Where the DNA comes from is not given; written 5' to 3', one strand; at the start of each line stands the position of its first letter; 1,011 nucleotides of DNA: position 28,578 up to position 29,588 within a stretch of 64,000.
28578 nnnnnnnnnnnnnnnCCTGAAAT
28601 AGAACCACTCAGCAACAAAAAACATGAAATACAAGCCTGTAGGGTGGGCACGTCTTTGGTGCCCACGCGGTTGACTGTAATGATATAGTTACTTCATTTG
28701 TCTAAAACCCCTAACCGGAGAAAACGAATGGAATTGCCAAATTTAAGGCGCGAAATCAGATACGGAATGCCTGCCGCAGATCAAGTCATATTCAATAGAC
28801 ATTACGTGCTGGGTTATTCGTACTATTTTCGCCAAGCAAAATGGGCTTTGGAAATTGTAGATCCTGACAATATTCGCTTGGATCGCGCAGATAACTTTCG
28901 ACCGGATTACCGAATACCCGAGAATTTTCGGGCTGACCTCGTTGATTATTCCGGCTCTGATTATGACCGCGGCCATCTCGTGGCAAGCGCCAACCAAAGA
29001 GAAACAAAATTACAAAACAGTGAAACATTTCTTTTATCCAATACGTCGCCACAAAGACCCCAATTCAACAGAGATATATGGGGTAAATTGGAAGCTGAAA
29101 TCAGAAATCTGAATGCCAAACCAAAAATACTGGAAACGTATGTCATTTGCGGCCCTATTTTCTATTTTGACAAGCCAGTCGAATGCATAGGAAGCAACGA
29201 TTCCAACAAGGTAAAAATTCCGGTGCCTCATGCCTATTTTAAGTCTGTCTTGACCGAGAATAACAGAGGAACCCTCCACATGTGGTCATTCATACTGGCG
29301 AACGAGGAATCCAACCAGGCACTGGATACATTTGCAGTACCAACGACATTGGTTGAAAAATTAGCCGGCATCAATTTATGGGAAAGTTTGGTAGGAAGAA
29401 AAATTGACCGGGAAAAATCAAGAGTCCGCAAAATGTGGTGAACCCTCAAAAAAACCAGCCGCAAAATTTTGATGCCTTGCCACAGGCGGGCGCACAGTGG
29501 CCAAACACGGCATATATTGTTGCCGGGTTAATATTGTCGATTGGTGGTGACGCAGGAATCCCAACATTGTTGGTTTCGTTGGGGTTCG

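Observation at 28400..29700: AT-rich islet encoding a leaderless EndoG/NucA-family nuclease flanked by REP elements, with an overlapping small hydrophobic ORF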

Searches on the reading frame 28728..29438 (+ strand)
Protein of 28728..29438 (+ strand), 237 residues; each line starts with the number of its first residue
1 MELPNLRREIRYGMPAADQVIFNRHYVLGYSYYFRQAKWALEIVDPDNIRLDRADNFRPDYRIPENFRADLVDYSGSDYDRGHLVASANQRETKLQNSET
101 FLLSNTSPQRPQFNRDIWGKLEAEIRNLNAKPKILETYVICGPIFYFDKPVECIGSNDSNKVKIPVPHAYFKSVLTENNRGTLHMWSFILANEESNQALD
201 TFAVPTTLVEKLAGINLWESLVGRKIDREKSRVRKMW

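Call 4: search_protein_families(library=pfam, proteins=[window:28728-29438:+], max_evalue=0.01)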
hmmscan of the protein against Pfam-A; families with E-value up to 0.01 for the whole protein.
window:28728-29438:+ (237 aa): 2 families
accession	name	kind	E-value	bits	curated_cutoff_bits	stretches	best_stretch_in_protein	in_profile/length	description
PF01223.29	Endonuclease_NS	-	1.4e-42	146.3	23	1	12-220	10-219/223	DNA/RNA non-specific endonuclease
PF13930.12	Endonuclea_NS_2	-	0.0079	16.8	27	0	75-129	52-99/132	DNA/RNA non-specific endonuclease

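Call 5: search_protein_families(library=ncbifam, proteins=[window:28728-29438:+], max_evalue=0.01)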
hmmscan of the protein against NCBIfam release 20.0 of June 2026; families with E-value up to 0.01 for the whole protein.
window:28728-29438:+ (237 aa): 0 families

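Call 6: search_solved_structures(query=window:28728-29438:+, max_evalue=0.001, show_alignments=3)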
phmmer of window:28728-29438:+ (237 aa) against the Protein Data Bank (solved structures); distinct sequences matched with E-value up to 0.001: 18.
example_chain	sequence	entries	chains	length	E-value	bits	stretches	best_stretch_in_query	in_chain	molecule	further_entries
3s5b_A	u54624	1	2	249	1.7e-29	106.1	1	10-230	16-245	Endonuclease G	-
4qn0_A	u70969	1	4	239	3.4e-29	105.1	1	10-229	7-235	Endonuclease G, mitochondrial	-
3ism_A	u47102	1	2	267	2.7e-27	98.9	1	9-222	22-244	CG8862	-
5gkc_A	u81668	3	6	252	4.2e-27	98.3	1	10-230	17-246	Endonuclease G, mitochondrial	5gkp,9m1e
6m3f_B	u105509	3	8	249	7.7e-27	97.4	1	11-223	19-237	Endonuclease G, mitochondrial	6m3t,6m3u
6lyf_A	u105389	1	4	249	1e-26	97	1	11-223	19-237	Endonuclease G, mitochondrial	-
6njt_A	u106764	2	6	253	1.1e-26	96.9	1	11-223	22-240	Endonuclease G, mitochondrial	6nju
9m0g_A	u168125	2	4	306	1.7e-25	93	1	10-222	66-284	Endonuclease G, mitochondrial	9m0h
2o3b_A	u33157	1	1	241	3.4e-19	72.4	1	21-152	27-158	Nuclease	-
1zm8_A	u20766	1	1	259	4.1e-19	72.1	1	21-152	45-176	Nuclease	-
7r6v_D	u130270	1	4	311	5.1e-15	58.7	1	22-218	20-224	Nuclease EXOG, mitochondrial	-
5t3v_A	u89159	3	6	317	5.3e-15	58.7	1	22-218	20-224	Nuclease EXOG, mitochondrial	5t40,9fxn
4a1n_A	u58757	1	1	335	6.1e-15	58.5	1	22-218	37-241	NUCLEASE EXOG, MITOCHONDRIAL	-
7r6t_D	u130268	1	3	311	1.3e-13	54.2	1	22-218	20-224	Nuclease EXOG, mitochondrial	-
5t4i_A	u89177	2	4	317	1.3e-13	54.1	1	22-218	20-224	Nuclease EXOG, mitochondrial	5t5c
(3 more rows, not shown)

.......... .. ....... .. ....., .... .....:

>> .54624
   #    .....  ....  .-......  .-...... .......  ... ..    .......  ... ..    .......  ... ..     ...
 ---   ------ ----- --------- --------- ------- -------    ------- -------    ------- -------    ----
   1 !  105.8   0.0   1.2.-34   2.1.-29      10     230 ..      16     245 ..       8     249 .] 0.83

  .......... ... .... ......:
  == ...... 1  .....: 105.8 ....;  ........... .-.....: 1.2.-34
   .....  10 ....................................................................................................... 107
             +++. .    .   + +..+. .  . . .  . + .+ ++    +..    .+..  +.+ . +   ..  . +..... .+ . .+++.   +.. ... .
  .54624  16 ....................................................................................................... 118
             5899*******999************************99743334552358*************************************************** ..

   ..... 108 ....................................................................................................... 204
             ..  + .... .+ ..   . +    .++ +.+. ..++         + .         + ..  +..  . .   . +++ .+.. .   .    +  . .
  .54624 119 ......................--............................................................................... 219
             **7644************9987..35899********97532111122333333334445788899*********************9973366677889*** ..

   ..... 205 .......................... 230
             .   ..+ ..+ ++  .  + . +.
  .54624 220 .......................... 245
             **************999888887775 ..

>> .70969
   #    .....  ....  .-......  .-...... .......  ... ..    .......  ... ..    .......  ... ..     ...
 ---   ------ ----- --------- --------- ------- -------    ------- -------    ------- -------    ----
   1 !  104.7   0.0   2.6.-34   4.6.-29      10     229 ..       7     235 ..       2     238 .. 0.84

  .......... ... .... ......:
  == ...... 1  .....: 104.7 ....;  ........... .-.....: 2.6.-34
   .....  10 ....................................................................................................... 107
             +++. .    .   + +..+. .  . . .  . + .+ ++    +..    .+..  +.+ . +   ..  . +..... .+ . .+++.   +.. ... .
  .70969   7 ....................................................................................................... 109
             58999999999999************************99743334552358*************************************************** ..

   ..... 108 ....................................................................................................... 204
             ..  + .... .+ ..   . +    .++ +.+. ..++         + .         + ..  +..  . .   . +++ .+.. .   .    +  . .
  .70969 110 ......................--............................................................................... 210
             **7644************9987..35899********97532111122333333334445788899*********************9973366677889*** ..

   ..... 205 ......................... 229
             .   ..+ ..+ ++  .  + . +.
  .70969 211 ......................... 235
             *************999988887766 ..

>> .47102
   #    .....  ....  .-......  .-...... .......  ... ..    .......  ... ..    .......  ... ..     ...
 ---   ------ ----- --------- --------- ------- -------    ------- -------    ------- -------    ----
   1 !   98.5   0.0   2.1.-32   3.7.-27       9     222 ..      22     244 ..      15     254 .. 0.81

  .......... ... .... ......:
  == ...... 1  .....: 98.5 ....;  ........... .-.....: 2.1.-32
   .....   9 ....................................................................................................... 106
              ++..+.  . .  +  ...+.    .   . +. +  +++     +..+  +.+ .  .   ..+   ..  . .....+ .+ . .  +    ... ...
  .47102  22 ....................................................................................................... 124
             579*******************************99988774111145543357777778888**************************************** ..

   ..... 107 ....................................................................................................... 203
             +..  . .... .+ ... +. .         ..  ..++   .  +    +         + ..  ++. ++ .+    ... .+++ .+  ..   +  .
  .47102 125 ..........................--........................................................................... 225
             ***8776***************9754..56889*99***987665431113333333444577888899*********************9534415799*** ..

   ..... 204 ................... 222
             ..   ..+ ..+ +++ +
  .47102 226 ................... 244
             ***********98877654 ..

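Call 7: find_homologous_proteins(query=window:28728-29438:+, max_evalue=0.00001)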
Query window:28728-29438:+ (237 aa): 2048 proteins with E <= 0.00001 among 2247 candidates; the best 120 are listed.
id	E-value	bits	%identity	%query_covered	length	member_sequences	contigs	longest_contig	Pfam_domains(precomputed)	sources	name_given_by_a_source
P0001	9.9e-151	518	95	100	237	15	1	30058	PF01223.30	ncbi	-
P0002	1.2e-136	472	85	100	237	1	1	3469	PF01223.30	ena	-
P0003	6.5e-136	469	84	100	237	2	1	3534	PF01223.30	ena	-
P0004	4.2e-135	467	84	100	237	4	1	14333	PF01223.30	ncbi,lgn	-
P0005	5.9e-134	463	83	100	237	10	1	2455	PF01223.30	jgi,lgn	-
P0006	9.6e-134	462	83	100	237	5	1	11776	PF01223.30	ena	-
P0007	1.9e-133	461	84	100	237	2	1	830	PF01223.30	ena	-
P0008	2.2e-133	461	84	100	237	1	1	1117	PF01223.30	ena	-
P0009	5.3e-133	460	84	100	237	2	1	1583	PF01223.30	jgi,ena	-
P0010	1.6e-132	458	82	100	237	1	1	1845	PF01223.30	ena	-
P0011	1.7e-132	458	84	100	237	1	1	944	PF01223.30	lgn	-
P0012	2.3e-132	458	82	100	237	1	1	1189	PF01223.30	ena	-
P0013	3.1e-132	457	82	100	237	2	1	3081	PF01223.30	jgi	jgi:endonuclease G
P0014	4.4e-132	457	82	100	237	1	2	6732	PF01223.30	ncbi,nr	ncbi:MAG: DNA/RNA non-specific endonuclease [Bacteroidales bacterium]|nr:DNA/RNA non-specific endonu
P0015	6.0e-132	456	83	100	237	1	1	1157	PF01223.30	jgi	jgi:endonuclease G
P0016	7.1e-132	456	82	100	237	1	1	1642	PF01223.30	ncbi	-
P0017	5.0e-131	453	82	100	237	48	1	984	PF01223.30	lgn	-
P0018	9.2e-131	452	82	100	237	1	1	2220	PF01223.30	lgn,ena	-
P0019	1.0e-130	452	83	100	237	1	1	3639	PF01223.30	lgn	-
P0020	2.2e-130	451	81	100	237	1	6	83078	PF01223.30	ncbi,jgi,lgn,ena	-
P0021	3.1e-130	451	81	100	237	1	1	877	PF01223.30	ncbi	-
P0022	4.3e-130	450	80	100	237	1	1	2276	PF01223.30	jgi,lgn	jgi:endonuclease G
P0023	6.8e-130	450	80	100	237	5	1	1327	PF01223.30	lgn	-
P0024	6.9e-130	450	82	100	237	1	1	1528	PF01223.30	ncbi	-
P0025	7.6e-130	449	82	100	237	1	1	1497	PF01223.30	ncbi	-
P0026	9.9e-130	449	82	100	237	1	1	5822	PF01223.30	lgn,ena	-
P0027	2.8e-129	448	81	100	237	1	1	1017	PF01223.30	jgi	-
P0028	3.7e-129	447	81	100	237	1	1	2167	PF01223.30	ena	-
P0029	4.7e-129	447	81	100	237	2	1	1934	PF01223.30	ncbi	-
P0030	5.4e-129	447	81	100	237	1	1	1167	PF01223.30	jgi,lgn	-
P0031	6.6e-129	446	79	100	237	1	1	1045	PF01223.30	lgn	-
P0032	7.2e-129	446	81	100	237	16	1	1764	PF01223.30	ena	-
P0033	8.0e-129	446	82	100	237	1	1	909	PF01223.30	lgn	-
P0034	8.9e-129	446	78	100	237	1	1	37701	PF01223.30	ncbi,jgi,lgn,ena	-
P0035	1.1e-128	446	82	100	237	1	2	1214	PF01223.30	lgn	-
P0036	2.1e-128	445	81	100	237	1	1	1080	PF01223.30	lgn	-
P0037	3.1e-128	444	79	100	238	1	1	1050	PF01223.30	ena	-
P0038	3.7e-128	444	81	100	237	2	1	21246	PF01223.30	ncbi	-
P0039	9.0e-128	443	79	100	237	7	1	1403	PF01223.30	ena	-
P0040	9.0e-128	443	79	100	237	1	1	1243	PF01223.30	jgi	jgi:endonuclease G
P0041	1.1e-127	442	80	100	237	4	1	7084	PF01223.30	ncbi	-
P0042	1.1e-127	442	80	100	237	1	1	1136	PF01223.30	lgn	-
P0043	1.4e-127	442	81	100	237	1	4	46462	PF01223.30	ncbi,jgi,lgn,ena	-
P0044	1.7e-127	442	80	100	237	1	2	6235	PF01223.30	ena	-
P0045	1.9e-127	442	81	100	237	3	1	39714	PF01223.30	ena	-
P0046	4.7e-127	440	80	100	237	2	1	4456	PF01223.30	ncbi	-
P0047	5.3e-127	440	79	100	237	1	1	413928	PF01223.30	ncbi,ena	-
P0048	6.6e-127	440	79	100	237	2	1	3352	PF01223.30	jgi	-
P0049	6.9e-127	440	80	100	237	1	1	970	PF01223.30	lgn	-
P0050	7.2e-127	440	81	100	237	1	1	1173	PF01223.30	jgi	-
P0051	8.3e-127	439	79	100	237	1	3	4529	PF01223.30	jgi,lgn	jgi:endonuclease G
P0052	1.7e-126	438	79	100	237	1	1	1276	PF01223.30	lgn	-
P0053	1.8e-126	438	79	100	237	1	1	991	PF01223.30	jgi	jgi:endonuclease G, mitochondrial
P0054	1.9e-126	438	80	100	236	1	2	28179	PF01223.30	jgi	jgi:endonuclease G, mitochondrial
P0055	2.1e-126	438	77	100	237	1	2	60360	PF01223.30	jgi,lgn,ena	-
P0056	2.2e-126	438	78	100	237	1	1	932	PF01223.30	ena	-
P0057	2.2e-126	438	78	100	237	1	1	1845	PF01223.30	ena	-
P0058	4.2e-126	437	78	100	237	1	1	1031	PF01223.30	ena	-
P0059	4.5e-126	437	80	100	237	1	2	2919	PF01223.30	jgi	jgi:endonuclease G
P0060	5.5e-126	437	80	100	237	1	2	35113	PF01223.30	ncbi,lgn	-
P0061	5.8e-126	437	78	100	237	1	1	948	PF01223.30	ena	-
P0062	6.7e-126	436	79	100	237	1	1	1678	PF01223.30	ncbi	-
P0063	1.1e-125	436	78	100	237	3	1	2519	PF01223.30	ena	-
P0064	1.2e-125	436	80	100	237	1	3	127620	PF01223.30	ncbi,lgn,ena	-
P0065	2.3e-125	435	79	100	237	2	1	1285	PF01223.30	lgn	-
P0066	3.5e-125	434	78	100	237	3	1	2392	PF01223.30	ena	-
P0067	4.4e-125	434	79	100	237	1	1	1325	PF01223.30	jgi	-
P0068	5.2e-125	434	76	100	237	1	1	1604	PF01223.30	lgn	-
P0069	6.1e-125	433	78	100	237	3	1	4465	PF01223.30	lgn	-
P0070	6.6e-125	433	78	100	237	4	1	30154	PF01223.30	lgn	-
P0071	6.7e-125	433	78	100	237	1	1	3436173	PF01223.30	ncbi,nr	ncbi:MAG: DNA/RNA non-specific endonuclease [Candidatus Zixiibacteriota bacterium]|nr:MAG: DNA/RNA n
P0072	2.2e-124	432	77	100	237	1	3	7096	PF01223.30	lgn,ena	-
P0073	2.4e-124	431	78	100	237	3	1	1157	PF01223.30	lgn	-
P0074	2.4e-124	431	76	100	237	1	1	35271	PF01223.30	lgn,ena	-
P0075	3.3e-124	431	80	100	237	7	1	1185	PF01223.30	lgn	-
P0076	4.1e-124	431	77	100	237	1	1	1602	PF01223.30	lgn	-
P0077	4.2e-124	431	77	100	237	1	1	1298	PF01223.30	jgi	jgi:endonuclease G, mitochondrial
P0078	4.3e-124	431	79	100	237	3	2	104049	PF01223.30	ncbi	-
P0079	5.6e-124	430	78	100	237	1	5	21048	PF01223.30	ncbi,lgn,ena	-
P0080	8.9e-124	430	77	100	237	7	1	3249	PF01223.30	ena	-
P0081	2.1e-123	428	76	100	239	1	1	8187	PF01223.30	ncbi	-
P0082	2.2e-123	428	78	100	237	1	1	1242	PF01223.30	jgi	jgi:endonuclease G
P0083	2.4e-123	428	78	100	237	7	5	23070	PF01223.30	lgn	-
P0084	3.8e-123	427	76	100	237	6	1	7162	PF01223.30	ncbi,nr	ncbi:DNA/RNA non-specific endonuclease [candidate division KSB1 bacterium]|nr:DNA/RNA non-specific e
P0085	3.8e-123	427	78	100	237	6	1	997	PF01223.30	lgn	-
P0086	1.1e-122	426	78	100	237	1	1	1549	PF01223.30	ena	-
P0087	1.3e-122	426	76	100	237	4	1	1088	PF01223.30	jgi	-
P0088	1.7e-122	425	76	100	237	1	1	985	PF01223.30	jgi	-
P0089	2.0e-122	425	78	100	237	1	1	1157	PF01223.30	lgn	-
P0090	2.2e-122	425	77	100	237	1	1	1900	PF01223.30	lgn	-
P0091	4.0e-122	424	76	100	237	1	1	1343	PF01223.30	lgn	-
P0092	5.0e-122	424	76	100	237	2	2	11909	PF01223.30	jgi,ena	-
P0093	7.3e-122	423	78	100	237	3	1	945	PF01223.30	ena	-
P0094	7.5e-122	423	78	100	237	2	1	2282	PF01223.30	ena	-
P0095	8.4e-122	423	75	100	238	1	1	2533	PF01223.30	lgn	-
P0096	1.0e-121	423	77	100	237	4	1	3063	PF01223.30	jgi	-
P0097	1.1e-121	423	77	100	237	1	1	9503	PF01223.30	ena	-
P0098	1.5e-121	422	76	100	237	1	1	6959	PF01223.30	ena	-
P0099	2.1e-121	422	76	100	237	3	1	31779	PF01223.30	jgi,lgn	jgi:endonuclease G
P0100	2.3e-121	422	76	100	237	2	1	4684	PF01223.30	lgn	-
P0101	2.6e-121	421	80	95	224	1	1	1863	PF01223.30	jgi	-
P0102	4.9e-121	421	81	95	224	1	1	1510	PF01223.30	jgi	-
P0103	5.9e-121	420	74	100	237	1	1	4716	PF01223.30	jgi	jgi:endonuclease G, mitochondrial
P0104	9.5e-121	420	76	100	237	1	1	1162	PF01223.30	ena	-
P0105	1.2e-120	419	76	100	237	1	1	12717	PF01223.30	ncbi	ncbi:MAG: DNA/RNA non-specific endonuclease [Mariprofundaceae bacterium]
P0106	1.5e-120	419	76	100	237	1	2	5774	PF01223.30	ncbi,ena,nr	ncbi:MAG: DNA/RNA non-specific endonuclease [Sedimentisphaerales bacterium]|nr:DNA/RNA non-specific 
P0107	1.9e-120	419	77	100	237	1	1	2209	PF01223.30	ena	-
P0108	2.1e-120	419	79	100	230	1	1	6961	PF01223.30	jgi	-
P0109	3.9e-120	418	77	100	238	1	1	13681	PF01223.30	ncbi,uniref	ncbi:hypothetical protein MNBD_UNCLBAC01-220 [hydrothermal vent metagenome]|uniref:Endonuclease n=1 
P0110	4.4e-120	417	76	100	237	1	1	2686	PF01223.30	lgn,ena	-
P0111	4.6e-120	417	76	100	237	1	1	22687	PF01223.30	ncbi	-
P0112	1.4e-119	416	74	100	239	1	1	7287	PF01223.30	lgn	-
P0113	3.6e-119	414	75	100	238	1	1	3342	PF01223.30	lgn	-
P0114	3.9e-119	414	76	100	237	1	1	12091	PF01223.30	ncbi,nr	ncbi:MAG: DNA/RNA non-specific endonuclease [Mariprofundaceae bacterium]|nr:DNA/RNA non-specific end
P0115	9.1e-119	413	74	100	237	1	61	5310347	PF01223.30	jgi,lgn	jgi:endonuclease G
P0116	1.1e-118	413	75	100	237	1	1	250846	PF01223.30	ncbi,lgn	-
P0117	1.3e-118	413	74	100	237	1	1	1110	PF01223.30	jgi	jgi:endonuclease G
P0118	1.4e-118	413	75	100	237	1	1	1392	PF01223.30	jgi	jgi:endonuclease G, mitochondrial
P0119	1.5e-118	412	80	95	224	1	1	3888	PF01223.30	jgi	jgi:endonuclease G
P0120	1.6e-118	412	74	100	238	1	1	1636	PF01223.30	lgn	-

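Call 8: find_encoding_contigs(protein=window:28728-29438:+, flank=6000, max_places=6)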
Protein window:28728-29438:+ (237 aa): 2 contigs read that carry it; 2 places shown.
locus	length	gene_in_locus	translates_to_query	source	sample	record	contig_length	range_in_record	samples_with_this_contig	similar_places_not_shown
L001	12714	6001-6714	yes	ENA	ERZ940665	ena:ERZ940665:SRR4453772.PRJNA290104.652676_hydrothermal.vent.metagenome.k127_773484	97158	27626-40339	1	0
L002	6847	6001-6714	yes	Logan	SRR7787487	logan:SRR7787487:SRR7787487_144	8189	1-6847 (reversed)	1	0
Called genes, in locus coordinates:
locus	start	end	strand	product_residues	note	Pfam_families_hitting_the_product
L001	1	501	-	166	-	-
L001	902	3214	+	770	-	PF00092:VWA, PF13768:VWA_3 (weak)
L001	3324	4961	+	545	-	PF00072:Response_reg, PF13428:TPR_14 (faint), PF21033:RMD1-3 (faint), PF13176:TPR_7 (faint), PF13424:TPR_12 (faint), PF13432:TPR_16 (faint), PF00515:TPR_1 (faint), PF14559:TPR_19 (weak), +4 more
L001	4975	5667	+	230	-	PF02518:HATPase_c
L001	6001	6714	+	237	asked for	PF01223:Endonuclease_NS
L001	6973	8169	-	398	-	PF00465:Fe-ADH, PF13685:Fe-ADH_2, PF25137:ADH_Fe_C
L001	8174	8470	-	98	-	PF03992:ABM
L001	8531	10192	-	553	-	PF01590:GAF (weak), PF13185:GAF_2, PF00512:HisKA, PF02518:HATPase_c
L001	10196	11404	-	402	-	PF08495:FIST, PF10442:FIST_C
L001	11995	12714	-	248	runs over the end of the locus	PF02578:Cu-oxidase_4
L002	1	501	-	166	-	-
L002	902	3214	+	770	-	PF00092:VWA, PF13768:VWA_3 (weak)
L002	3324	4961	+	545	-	PF00072:Response_reg, PF13428:TPR_14 (faint), PF21033:RMD1-3 (faint), PF13176:TPR_7 (faint), PF13424:TPR_12 (faint), PF13432:TPR_16 (faint), PF00515:TPR_1 (faint), PF14559:TPR_19 (weak), +4 more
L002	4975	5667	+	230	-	PF02518:HATPase_c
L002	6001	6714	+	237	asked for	PF01223:Endonuclease_NS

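Call 9: search_protein_families(library=padloc, proteins=[window:28728-29438:+], max_evalue=0.01)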
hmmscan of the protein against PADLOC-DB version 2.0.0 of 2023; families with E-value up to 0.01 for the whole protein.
window:28728-29438:+ (237 aa): 0 families
